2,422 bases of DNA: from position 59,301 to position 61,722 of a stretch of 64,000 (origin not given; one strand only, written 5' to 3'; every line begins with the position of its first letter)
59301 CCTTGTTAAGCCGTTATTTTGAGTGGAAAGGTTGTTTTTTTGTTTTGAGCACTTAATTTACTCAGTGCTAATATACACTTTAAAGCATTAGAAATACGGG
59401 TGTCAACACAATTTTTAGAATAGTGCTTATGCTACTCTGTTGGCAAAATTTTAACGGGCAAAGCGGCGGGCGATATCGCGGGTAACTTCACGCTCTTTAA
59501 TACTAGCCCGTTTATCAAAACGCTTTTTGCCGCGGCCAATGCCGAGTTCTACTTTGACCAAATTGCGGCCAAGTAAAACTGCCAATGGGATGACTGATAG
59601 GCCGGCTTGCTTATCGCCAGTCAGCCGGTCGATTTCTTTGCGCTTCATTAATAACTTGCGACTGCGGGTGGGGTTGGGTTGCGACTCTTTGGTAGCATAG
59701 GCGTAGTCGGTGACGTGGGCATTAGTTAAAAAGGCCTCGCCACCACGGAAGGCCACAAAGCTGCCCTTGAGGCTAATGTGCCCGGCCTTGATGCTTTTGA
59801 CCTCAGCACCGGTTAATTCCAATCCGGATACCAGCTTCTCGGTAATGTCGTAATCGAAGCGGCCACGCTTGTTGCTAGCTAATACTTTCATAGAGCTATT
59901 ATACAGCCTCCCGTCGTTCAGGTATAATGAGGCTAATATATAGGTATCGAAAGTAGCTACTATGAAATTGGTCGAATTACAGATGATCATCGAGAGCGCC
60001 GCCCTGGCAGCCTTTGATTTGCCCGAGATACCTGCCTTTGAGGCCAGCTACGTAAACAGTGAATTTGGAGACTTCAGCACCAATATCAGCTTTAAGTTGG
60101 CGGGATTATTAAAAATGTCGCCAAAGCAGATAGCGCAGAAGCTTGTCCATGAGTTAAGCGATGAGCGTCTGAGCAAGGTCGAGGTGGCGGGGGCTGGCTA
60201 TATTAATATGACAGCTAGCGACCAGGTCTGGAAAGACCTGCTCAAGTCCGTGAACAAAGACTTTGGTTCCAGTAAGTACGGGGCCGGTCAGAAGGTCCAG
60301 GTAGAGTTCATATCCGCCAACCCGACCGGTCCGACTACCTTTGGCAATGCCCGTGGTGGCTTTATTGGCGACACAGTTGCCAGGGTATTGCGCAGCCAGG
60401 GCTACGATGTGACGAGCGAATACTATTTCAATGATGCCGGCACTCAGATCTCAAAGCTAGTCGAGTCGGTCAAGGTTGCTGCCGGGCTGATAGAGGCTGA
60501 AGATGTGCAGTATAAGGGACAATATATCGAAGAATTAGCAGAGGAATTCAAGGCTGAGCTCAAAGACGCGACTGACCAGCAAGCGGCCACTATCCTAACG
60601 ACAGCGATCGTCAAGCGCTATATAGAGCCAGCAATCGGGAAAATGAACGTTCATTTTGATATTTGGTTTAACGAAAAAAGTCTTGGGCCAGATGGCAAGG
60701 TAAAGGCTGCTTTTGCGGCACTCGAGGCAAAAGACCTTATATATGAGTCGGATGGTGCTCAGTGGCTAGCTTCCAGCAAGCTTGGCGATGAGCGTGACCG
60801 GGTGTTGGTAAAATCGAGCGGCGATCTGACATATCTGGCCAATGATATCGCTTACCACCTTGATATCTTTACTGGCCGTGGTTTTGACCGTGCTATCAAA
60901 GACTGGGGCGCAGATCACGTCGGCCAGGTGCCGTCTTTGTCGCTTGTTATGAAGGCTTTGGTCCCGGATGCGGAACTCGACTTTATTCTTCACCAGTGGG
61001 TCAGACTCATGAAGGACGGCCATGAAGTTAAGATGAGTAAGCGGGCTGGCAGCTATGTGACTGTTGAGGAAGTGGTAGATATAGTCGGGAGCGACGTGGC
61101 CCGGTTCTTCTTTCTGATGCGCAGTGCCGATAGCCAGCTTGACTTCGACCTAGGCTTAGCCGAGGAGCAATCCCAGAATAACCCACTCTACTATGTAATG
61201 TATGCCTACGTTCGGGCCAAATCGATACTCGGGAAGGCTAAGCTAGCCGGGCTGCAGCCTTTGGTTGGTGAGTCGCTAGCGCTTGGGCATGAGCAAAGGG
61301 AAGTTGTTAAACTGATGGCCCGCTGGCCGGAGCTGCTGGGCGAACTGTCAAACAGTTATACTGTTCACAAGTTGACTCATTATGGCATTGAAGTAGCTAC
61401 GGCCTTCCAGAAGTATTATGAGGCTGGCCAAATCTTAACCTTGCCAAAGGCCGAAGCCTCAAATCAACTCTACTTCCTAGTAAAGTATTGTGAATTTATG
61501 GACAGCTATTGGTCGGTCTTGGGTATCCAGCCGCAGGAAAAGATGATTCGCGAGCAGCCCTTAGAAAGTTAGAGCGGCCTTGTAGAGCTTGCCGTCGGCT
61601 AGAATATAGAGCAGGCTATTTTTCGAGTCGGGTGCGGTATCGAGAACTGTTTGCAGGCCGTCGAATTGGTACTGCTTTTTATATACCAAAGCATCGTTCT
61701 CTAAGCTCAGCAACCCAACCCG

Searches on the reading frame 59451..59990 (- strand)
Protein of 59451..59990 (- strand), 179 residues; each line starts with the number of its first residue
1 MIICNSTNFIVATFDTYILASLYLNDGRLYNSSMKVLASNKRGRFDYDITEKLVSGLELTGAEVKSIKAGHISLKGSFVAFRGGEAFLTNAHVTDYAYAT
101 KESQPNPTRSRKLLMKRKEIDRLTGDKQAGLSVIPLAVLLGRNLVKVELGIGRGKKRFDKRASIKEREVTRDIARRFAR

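Call 28: search_protein_families(library=pfam, proteins=[window:59451-59990:-], max_evalue=0.0001)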
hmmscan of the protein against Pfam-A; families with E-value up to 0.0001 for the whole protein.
window:59451-59990:- (179 aa): 1 family
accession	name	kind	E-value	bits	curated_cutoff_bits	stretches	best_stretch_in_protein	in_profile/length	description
PF01668.23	SmpB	-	1.5e-45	155.1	27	1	38-177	2-141/143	SmpB protein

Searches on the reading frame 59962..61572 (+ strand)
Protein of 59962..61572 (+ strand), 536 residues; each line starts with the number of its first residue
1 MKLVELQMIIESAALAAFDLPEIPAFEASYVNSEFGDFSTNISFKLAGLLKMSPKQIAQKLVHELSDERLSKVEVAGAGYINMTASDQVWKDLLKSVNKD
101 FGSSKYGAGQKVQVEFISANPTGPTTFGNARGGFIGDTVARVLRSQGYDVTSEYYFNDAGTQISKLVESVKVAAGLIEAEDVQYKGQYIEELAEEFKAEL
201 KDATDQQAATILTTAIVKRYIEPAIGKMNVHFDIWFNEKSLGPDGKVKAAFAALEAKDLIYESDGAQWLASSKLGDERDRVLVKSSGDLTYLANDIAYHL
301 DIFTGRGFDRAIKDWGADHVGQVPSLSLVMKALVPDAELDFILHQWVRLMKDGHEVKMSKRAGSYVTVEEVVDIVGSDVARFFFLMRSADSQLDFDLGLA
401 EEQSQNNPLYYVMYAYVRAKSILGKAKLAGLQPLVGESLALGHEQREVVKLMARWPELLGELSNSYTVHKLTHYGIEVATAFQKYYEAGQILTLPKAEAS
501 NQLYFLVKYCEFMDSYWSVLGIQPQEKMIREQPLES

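Call 28: search_protein_families(library=pfam, proteins=[window:59962-61572:+], max_evalue=0.0001)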
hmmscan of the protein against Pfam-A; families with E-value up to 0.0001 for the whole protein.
window:59962-61572:+ (536 aa): 6 families
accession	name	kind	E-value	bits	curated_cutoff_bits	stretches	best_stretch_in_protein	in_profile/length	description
PF05746.21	DALR_1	-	3.6e-17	62.9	22.3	1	412-528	1-117/117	DALR anticodon binding domain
PF03485.21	Arg_tRNA_synt_N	-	2.1e-16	60.7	21.5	1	20-84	18-84/85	Arginyl tRNA synthetase N terminal domain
PF00750.26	tRNA-synt_1d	-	6.9e-14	52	23.3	1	103-373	13-296/349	tRNA synthetases class I (R), catalytic domain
PF00133.28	tRNA-synt_1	-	2.2e-05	23.8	22.7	0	349-390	367-408/414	tRNA synthetases class I (I, L, M and V)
PF09334.17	tRNA-synt_1g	-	2.4e-05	23.7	20.1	0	355-407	325-376/391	tRNA synthetases class I (M)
PF01406.26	tRNA-synt_1e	-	5.8e-05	23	27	0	355-396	251-292/301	tRNA synthetases class I (C) catalytic domain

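Call 48: find_encoding_contigs(protein=window:59962-61572:+, flank=2000, max_places=10)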
Protein window:59962-61572:+ (536 aa): 1 contig read that carries it; 1 place shown.
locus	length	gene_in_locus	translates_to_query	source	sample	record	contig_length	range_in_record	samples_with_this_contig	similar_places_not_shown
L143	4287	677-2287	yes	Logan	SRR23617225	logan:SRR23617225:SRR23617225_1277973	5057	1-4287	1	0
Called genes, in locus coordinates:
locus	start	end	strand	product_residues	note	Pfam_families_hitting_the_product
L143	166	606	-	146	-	PF01668:SmpB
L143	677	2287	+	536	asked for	PF03485:Arg_tRNA_synt_N, PF00750:tRNA-synt_1d, PF00133:tRNA-synt_1 (faint), PF09334:tRNA-synt_1g (faint), PF05746:DALR_1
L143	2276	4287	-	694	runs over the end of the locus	-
